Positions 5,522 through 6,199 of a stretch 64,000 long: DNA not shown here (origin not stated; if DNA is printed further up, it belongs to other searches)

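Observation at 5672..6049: AT-rich 125-aa hypothetical protein wedged between IS fragment and pgtP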

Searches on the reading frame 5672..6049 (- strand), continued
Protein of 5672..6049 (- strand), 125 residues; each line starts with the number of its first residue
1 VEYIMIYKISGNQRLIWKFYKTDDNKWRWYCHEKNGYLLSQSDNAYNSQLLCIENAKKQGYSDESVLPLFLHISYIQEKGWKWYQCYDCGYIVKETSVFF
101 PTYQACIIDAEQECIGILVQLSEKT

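Call 39: find_encoding_contigs(protein=P0019, flank=6000, max_places=4)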
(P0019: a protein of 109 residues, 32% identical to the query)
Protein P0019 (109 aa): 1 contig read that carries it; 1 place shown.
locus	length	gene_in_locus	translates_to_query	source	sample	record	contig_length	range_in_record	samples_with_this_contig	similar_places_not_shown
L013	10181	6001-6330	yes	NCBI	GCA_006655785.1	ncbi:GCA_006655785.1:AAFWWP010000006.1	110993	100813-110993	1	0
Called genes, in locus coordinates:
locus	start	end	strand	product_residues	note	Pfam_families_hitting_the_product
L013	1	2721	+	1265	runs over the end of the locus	PF09134:Invasin_D3, PF02369:Big_1, PF09134:Invasin_D3, PF02369:Big_1, PF09134:Invasin_D3 (weak)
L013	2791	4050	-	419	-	PF00078:RVT_1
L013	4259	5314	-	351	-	PF00497:SBP_bac_3, PF10613:Lig_chan-Glu_bd (weak), PF00060:Lig_chan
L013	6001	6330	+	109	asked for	-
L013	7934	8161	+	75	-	-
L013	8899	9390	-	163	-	PF00583:Acetyltransf_1 (weak), PF13508:Acetyltransf_7, PF13673:Acetyltransf_10 (weak)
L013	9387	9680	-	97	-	PF08681:TacA1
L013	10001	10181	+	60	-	?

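Call 40: find_encoding_contigs(protein=P0002, flank=3000, max_places=3)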
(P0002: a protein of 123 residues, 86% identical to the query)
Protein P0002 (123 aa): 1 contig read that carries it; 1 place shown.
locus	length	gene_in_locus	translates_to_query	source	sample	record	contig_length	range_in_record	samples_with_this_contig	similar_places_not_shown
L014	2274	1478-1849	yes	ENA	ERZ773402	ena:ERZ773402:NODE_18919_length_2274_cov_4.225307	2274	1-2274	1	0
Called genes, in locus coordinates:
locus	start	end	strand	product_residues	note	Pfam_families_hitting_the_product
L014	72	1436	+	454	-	PF07690:MFS_1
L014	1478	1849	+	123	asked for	-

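Call 51: search_protein_families(library=pfam, alignment_id=A2, max_evalue=0.001)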
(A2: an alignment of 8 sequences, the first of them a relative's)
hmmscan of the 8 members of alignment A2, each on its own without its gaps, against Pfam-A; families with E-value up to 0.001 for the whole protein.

A. member 1, P0036 (110 aa): 1 family
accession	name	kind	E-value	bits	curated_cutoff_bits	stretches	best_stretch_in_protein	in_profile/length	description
PF07411.17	DUF1508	-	5.1e-14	52.3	22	2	11-43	1-32/48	Domain of unknown function (DUF1508)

B. families by the number of members that match (of 8 scanned): 1 family
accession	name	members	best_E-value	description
PF07411.17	DUF1508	8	2.3e-17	Domain of unknown function (DUF1508)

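Call 59: search_protein_families(library=padloc, proteins=[window:5672-6037:-], max_evalue=1)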
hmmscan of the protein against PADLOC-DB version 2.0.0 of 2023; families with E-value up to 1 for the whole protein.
window:5672-6037:- (121 aa): 0 families

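Call 60: search_protein_families(library=phrogs, proteins=[window:5672-6037:-], max_evalue=1)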
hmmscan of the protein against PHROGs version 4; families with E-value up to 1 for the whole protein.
window:5672-6037:- (121 aa): 5 families
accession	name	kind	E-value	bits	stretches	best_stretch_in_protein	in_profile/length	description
phrog_8105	-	unknown function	0.11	13.7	1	14-42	28-55/104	-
phrog_16923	-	unknown function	0.13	13.2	0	76-90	32-46/67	-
phrog_31172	-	unknown function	0.23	12.5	1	49-80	13-42/55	-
phrog_24778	-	unknown function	0.39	11.8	1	78-94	30-46/66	-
phrog_11465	-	unknown function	0.4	11.5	1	15-45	6-36/193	-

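Call 67: list_cluster_members(proteins=[window:5672-6037:-, P0008, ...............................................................])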
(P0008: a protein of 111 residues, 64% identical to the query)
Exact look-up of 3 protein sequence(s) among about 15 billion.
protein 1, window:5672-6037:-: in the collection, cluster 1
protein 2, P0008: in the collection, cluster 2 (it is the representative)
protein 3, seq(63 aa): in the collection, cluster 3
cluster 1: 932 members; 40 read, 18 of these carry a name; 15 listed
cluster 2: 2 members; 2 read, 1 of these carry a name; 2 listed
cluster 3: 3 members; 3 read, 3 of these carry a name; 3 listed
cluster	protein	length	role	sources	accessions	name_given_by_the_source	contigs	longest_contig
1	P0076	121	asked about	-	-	TPA: hypothetical protein QEQ76_004346 [Escherichia coli] | uncharacterized protein YegP (UPF0339 family) | DUF1508 domain-containing protein n=7 Tax=Escherichia coli TaxID=562 ...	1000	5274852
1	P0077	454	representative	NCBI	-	-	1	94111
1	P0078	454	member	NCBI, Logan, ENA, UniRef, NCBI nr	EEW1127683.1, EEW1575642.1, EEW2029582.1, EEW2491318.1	phosphoglycerate transporter PgtP [Escherichia coli] | Phosphoglycerate transporter PgtP n=1 Tax=Escherichia coli TaxID=562 ...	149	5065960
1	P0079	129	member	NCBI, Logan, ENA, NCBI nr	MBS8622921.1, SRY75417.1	hypothetical protein KEQ88_25150 [Escherichia coli] | hypothetical protein [Escherichia coli]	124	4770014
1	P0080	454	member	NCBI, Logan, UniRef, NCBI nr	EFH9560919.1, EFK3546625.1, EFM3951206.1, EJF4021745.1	phosphoglycerate transporter PgtP [Escherichia coli] | Phosphoglycerate transporter PgtP n=1 Tax=Shigella dysenteriae TaxID=622 ...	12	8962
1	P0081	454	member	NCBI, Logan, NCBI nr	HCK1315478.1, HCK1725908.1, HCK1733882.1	TPA: phosphoglycerate transporter PgtP [Escherichia coli] | phosphoglycerate transporter PgtP [Escherichia coli]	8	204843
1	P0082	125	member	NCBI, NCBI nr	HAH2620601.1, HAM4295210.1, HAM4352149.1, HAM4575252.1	hypothetical protein DS962_23575 [Escherichia coli]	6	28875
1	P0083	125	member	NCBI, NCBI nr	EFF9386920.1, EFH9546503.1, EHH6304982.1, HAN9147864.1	hypothetical protein GQS06_17215 [Escherichia coli] | hypothetical protein [Escherichia coli]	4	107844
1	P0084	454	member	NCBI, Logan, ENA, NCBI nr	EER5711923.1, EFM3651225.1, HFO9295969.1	phosphoglycerate transporter PgtP [Escherichia coli]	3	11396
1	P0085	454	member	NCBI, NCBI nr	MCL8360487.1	phosphoglycerate transporter PgtP [Escherichia coli]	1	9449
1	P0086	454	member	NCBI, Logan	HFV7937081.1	TPA: phosphoglycerate transporter PgtP [Escherichia coli]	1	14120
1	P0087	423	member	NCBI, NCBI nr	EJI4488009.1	phosphoglycerate transporter PgtP, partial [Escherichia coli] | phosphoglycerate transporter PgtP [Escherichia coli]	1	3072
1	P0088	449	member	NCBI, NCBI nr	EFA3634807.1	phosphoglycerate transporter PgtP [Escherichia coli]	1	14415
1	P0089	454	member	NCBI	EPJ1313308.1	phosphoglycerate transporter PgtP [Escherichia coli]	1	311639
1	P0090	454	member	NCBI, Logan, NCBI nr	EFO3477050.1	phosphoglycerate transporter PgtP [Escherichia coli]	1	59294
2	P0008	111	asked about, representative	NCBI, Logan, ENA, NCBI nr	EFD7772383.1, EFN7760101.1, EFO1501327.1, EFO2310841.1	hypothetical protein DK794_24395 [Escherichia coli] | hypothetical protein [Escherichia coli]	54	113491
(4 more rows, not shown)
